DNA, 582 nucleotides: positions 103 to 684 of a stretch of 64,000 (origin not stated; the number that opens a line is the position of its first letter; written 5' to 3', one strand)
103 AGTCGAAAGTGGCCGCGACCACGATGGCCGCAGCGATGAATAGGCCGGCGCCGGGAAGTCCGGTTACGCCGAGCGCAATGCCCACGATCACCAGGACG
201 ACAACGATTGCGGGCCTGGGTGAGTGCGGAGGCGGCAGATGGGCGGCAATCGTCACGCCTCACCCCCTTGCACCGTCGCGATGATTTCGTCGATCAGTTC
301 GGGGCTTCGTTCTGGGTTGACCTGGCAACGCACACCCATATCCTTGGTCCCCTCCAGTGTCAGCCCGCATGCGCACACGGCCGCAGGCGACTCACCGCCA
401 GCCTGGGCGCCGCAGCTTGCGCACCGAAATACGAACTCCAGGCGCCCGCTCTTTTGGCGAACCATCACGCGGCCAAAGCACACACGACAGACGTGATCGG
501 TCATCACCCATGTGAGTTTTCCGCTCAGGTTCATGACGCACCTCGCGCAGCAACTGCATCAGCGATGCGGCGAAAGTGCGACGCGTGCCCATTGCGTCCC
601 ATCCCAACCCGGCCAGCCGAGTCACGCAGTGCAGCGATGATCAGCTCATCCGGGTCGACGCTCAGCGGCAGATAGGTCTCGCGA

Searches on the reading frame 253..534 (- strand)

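Call 43: search_protein_families(library=pfam, proteins=[window:253-534:-], max_evalue=0.05)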
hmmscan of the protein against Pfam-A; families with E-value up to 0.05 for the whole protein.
window:253-534:- (93 aa): 3 families
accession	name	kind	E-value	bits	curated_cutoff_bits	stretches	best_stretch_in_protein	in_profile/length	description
PF06677.18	Auto_anti-p27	-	0.006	17.1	24.1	1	9-42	11-40/40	Sjogren's syndrome/scleroderma autoantigen 1 (Autoantigen p27)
PF12760.12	Zn_ribbon_IS1595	-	0.011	16.1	25.4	1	12-44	18-46/46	Transposase zinc-ribbon domain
PF21344.3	Zn_ribbon_LysW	-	0.047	13.8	27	0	16-44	3-30/46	Alpha-aminoadipate carrier protein LysW-like, globular domain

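Call 81: search_protein_families(library=ncbifam, proteins=[window:253-534:-], max_evalue=0.05)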
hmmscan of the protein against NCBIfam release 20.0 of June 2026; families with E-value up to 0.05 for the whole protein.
window:253-534:- (93 aa): 0 families
